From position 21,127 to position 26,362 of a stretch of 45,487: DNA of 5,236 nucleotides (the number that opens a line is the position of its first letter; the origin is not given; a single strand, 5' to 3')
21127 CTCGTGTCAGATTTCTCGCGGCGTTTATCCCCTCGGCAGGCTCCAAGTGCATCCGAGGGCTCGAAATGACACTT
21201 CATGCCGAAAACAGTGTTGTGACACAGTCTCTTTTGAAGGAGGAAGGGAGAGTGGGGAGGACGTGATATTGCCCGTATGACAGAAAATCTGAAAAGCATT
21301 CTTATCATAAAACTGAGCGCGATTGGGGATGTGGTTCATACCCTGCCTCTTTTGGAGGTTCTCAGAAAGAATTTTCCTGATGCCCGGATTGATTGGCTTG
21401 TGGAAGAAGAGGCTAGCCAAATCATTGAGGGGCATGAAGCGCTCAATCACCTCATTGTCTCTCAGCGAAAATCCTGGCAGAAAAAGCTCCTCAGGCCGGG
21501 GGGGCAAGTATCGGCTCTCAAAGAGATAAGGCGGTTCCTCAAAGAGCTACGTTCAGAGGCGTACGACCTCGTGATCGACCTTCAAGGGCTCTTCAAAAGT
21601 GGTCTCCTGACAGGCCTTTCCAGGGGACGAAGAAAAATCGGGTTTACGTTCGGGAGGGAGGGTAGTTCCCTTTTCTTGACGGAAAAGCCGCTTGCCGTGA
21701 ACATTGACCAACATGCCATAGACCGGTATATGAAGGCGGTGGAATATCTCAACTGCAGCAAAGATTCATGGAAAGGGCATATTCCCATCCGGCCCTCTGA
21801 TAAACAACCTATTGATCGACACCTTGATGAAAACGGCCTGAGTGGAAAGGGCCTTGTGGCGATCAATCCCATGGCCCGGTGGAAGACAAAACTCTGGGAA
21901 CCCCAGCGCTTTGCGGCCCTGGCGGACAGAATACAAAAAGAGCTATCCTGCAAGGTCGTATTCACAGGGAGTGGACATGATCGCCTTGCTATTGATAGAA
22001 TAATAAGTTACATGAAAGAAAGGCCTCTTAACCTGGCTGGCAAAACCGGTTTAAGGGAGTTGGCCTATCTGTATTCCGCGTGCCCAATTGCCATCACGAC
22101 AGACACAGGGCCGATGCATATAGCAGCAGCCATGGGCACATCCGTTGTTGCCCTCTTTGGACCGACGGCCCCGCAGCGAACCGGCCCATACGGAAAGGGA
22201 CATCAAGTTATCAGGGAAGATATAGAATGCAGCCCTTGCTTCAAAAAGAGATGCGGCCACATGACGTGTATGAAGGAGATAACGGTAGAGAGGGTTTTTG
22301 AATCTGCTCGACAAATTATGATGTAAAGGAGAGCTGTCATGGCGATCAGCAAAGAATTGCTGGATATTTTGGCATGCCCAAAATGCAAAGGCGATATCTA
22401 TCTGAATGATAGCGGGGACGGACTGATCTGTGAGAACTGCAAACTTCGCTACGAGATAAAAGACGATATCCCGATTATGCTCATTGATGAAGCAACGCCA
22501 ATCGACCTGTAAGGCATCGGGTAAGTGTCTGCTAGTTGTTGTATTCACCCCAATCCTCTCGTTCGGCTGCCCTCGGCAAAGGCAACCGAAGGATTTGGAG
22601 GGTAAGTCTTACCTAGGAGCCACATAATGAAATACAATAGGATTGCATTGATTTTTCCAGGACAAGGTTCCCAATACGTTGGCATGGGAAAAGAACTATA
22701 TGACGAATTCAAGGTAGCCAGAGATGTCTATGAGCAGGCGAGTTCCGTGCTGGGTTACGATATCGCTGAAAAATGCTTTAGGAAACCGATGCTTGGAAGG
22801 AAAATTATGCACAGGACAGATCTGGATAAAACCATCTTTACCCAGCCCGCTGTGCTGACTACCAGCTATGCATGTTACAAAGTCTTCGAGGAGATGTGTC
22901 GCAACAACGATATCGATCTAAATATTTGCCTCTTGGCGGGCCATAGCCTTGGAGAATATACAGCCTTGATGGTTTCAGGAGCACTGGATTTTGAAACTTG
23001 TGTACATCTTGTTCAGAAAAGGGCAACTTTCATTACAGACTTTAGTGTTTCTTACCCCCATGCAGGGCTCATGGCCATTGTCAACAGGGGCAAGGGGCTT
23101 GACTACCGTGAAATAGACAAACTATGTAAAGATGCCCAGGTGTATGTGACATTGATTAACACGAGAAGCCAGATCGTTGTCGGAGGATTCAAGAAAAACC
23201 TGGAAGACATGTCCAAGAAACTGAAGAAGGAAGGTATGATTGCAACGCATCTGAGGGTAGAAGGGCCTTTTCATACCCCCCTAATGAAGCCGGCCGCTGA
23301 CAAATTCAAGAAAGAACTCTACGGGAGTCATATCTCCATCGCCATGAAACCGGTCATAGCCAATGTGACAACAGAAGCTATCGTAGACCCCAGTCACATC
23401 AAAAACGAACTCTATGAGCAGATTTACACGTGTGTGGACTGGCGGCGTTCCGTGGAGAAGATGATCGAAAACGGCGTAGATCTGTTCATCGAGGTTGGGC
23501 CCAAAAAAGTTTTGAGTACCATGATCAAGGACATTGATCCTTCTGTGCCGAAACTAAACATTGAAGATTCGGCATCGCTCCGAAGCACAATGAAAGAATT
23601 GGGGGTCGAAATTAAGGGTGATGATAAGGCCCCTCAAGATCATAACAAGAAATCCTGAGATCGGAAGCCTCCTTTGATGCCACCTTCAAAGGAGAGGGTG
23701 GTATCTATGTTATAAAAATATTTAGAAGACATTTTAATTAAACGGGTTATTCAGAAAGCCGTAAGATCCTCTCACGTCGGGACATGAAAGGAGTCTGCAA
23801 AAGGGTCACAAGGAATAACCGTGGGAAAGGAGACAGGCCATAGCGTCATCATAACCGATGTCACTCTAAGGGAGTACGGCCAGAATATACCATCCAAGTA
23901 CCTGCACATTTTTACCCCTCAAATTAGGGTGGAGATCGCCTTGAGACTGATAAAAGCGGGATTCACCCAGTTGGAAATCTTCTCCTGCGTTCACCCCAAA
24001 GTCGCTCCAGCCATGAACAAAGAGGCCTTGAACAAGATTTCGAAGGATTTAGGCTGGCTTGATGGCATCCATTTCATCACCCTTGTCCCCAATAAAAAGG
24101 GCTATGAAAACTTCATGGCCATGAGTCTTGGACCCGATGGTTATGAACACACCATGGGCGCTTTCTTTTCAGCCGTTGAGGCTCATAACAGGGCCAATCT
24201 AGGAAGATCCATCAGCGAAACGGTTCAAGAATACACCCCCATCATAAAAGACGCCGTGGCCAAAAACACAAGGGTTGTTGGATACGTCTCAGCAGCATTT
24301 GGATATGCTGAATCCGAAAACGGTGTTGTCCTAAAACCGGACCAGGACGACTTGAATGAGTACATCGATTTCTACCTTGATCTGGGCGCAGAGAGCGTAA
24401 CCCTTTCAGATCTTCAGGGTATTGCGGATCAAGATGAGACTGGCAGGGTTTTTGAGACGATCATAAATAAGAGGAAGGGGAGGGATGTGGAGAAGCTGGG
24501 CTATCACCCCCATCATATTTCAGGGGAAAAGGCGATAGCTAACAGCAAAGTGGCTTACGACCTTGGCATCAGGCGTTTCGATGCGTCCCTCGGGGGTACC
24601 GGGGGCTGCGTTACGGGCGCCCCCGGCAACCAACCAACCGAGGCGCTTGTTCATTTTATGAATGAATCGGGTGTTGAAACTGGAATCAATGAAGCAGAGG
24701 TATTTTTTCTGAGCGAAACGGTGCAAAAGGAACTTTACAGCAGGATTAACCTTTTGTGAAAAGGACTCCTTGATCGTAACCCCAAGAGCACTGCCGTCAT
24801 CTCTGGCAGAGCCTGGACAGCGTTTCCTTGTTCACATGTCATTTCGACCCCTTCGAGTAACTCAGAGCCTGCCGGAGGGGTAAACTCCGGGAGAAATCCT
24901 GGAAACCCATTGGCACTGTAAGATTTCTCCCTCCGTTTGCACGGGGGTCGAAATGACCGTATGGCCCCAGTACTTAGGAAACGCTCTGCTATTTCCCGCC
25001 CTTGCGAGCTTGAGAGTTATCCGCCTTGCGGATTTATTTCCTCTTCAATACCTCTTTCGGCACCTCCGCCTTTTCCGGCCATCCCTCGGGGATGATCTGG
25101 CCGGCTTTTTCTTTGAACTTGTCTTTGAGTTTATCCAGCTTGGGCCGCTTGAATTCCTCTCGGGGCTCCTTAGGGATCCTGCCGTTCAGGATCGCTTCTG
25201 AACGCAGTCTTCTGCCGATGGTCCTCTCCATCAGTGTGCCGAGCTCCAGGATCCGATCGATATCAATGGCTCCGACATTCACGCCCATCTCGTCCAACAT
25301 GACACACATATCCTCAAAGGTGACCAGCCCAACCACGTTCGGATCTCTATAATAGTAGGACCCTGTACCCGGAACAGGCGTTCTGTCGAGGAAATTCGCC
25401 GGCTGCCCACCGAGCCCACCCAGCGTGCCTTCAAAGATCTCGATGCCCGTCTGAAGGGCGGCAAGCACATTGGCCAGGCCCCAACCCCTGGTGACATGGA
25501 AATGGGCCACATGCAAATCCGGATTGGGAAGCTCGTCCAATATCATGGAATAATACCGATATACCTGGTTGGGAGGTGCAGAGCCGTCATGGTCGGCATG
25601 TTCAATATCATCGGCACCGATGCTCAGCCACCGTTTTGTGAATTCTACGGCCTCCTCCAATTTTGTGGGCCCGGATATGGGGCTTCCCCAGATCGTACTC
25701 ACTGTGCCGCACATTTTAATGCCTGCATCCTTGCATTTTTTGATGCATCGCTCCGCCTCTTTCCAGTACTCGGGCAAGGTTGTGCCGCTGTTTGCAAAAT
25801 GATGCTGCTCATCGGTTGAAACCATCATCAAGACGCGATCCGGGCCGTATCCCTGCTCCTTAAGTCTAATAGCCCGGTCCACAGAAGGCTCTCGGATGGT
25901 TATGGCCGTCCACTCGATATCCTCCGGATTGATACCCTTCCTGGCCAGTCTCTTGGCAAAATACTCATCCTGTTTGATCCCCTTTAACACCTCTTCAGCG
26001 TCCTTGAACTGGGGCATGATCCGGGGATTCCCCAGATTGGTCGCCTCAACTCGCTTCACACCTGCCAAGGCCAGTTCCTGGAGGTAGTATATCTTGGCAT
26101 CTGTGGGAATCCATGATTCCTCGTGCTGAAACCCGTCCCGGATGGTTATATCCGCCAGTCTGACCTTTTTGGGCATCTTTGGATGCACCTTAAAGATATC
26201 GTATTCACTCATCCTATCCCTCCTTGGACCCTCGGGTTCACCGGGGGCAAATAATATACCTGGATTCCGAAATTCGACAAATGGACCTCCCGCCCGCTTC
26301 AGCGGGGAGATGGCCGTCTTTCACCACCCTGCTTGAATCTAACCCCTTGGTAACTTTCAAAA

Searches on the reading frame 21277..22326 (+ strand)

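Call 12: search_protein_families(library=pfam, proteins=[window:21277-22326:+], max_evalue=0.001)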
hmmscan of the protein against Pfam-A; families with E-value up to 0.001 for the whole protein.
window:21277-22326:+ (349 aa): 1 family
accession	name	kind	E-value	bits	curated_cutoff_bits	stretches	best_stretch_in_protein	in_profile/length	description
PF01075.23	Glyco_transf_9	-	1.6e-53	182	22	1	84-326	1-241/247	Glycosyltransferase family 9 (heptosyltransferase)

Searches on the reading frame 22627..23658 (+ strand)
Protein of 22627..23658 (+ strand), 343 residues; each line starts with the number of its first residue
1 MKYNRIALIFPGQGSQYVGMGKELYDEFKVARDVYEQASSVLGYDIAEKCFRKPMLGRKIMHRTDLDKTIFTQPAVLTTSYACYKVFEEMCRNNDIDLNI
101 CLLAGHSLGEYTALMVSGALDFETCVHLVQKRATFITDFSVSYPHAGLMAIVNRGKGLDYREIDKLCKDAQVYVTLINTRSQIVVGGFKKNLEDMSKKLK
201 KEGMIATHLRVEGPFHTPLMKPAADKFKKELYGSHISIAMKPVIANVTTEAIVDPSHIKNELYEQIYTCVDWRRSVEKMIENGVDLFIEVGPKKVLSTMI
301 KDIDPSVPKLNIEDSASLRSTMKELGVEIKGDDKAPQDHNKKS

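Call 12: search_protein_families(library=pfam, proteins=[window:22627-23658:+], max_evalue=0.001)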
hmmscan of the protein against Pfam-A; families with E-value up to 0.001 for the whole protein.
window:22627-23658:+ (343 aa): 1 family
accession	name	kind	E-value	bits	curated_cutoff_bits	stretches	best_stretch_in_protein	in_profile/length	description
PF00698.26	Acyl_transf_1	-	1.2e-27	97.7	32.7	1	9-302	3-277/319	Acyl transferase domain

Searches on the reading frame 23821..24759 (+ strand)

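Call 12: search_protein_families(library=pfam, proteins=[window:23821-24759:+], max_evalue=0.001)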
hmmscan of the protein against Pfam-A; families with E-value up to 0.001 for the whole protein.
window:23821-24759:+ (312 aa): 1 family
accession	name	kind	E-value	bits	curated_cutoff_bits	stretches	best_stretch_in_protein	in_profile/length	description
PF00682.25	HMGL-like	-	2.1e-18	67.1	29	1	9-301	2-260/260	HMGL-like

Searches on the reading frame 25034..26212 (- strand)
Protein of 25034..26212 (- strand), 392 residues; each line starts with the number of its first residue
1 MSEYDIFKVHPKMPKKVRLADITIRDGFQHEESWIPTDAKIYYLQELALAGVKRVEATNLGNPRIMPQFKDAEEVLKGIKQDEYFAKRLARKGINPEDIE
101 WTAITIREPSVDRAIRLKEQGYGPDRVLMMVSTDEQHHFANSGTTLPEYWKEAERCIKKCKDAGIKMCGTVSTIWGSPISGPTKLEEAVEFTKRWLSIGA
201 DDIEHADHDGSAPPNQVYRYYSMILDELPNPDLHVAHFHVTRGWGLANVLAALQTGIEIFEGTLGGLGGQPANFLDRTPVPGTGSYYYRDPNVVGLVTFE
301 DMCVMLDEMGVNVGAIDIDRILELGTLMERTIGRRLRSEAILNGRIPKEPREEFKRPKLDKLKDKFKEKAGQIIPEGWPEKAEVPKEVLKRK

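Call 12: search_protein_families(library=pfam, proteins=[window:25034-26212:-], max_evalue=0.001)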
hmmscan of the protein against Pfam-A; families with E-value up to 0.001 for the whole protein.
window:25034-26212:- (392 aa): 1 family
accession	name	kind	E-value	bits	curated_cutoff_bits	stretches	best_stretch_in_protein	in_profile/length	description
PF00682.25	HMGL-like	-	3.4e-23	82.8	29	1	16-313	1-246/260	HMGL-like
